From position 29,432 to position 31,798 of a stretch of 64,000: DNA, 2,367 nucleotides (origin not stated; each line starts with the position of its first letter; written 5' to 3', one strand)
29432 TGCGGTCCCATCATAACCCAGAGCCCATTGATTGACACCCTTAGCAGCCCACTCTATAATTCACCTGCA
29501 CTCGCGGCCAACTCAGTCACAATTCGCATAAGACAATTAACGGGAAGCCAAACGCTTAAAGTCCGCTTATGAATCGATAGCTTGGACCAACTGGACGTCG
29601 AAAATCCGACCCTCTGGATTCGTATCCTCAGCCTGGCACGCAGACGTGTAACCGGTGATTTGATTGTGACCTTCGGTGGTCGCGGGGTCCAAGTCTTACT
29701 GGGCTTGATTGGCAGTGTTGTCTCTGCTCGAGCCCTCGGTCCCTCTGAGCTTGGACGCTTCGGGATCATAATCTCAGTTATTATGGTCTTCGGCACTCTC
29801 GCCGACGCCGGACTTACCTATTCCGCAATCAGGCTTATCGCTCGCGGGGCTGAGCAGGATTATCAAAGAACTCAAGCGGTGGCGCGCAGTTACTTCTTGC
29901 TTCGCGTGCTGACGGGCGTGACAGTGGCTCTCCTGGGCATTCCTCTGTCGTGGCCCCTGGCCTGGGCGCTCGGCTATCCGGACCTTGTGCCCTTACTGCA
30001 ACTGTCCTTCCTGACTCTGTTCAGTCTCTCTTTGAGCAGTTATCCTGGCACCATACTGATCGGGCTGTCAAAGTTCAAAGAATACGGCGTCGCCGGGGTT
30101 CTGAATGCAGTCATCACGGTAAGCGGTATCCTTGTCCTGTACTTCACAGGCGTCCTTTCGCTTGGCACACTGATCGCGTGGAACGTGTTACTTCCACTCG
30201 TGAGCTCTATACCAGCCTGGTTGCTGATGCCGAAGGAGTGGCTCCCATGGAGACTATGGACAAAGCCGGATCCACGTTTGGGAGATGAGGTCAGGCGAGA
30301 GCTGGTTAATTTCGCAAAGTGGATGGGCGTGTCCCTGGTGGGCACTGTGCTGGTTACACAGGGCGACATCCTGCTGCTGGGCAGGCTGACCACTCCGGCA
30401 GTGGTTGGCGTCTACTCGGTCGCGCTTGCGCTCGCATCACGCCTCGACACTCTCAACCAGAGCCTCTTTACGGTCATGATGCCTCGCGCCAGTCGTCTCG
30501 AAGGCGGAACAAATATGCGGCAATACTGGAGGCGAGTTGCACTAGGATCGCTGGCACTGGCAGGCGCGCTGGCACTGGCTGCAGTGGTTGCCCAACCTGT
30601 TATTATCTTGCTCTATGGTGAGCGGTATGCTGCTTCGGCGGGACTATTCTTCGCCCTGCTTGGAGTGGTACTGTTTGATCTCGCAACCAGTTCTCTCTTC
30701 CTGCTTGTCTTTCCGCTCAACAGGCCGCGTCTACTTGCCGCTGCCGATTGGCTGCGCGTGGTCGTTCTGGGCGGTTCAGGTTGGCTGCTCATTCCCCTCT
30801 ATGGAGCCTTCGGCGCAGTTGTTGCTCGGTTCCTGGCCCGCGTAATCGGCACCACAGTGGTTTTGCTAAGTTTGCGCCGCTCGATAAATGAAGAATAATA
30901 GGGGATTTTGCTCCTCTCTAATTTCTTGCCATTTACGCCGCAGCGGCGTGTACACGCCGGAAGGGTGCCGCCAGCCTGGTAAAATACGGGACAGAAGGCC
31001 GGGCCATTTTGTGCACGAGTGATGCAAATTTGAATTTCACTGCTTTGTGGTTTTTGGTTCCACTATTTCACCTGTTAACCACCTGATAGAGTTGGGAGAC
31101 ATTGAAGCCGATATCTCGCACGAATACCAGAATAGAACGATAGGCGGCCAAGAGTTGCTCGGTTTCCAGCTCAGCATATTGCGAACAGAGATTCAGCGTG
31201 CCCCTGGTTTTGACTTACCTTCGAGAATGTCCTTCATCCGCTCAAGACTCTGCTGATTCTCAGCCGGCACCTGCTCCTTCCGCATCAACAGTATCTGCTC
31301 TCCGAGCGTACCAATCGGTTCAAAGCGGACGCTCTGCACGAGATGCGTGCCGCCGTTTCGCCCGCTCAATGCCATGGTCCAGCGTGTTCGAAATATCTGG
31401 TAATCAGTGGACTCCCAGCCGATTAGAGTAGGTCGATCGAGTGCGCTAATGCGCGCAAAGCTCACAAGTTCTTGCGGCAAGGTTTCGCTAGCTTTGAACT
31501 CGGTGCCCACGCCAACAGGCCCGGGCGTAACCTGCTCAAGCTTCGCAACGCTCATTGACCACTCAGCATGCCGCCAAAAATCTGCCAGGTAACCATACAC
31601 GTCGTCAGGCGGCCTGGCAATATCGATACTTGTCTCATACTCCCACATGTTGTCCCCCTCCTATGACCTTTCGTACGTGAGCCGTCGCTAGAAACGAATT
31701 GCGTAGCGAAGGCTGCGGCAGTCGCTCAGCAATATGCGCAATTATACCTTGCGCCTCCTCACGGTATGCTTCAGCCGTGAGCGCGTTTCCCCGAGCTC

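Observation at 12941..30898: Envelope glycan locus built almost entirely from GT-C (lipid-linked-sugar dependent) membrane glycosyltransferases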

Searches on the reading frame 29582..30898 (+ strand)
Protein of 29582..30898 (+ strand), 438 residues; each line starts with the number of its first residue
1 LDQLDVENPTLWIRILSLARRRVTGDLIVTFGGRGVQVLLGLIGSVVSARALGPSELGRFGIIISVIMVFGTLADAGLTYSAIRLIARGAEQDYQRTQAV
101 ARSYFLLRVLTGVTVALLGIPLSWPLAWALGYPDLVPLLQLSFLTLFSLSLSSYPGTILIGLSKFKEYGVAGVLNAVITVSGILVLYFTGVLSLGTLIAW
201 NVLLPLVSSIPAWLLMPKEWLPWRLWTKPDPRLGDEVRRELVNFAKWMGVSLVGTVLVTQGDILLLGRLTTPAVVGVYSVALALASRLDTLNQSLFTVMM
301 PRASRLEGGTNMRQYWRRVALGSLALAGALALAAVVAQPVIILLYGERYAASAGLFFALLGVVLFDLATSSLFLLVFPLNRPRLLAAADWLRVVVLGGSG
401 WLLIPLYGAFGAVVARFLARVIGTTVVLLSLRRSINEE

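Call 5: search_protein_families(library=pfam, proteins=[window:29582-30898:+], max_evalue=0.01)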
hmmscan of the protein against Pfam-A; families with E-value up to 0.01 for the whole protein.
window:29582-30898:+ (438 aa): 2 families
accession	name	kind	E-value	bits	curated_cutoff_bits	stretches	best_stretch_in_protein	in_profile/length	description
PF13440.11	Polysacc_synt_3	-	1.5e-24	87.2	23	1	49-352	3-291/293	Polysaccharide biosynthesis protein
PF01943.22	Polysacc_synt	-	3.3e-24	86.2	28.2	1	27-306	5-273/274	Polysaccharide biosynthesis protein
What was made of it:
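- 29582..30898 (+): MOP-superfamily (Wzx/PST-type) lipid-linked glycan flippase. Polysacc_synt_3 E 1.5e-24 and Polysacc_synt E 3.3e-24 (call 5).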

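Call 59: search_protein_families(library=ncbifam, proteins=[window:29582-30898:+], max_evalue=0.001)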
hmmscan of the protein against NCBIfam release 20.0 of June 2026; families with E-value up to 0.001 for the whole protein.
window:29582-30898:+ (438 aa): 4 families
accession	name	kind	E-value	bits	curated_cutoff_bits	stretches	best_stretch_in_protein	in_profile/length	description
NF011679.0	PRK15099.1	equivalog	1.8e-08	34.1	325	1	36-421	16-399/416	lipid III flippase WzxE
NF058658.1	Oglyco_Wzx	exception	1.5e-06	27.5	720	1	33-283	20-252/478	O-glycosylation flippase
NF041503.1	WZX_like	subfamily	1.6e-06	27.4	300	1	235-366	225-360/429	O-unit flippase-like protein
TIGR02900.1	spore_V_B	equivalog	6.3e-05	21.9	372.3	1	36-124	14-103/488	stage V sporulation protein B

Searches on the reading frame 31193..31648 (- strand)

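Call 5: search_protein_families(library=pfam, proteins=[window:31193-31648:-], max_evalue=0.01)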
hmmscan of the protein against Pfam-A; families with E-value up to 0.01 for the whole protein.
window:31193-31648:- (151 aa): 2 families
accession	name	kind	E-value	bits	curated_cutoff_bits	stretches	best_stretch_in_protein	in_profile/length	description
PF10604.15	Polyketide_cyc2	-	2.7e-13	50.9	27.4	1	1-143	1-142/142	Polyketide cyclase / dehydrase and lipid transport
PF03364.25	Polyketide_cyc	-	1.7e-05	25.5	23.4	1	10-135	1-125/126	Polyketide cyclase / dehydrase and lipid transport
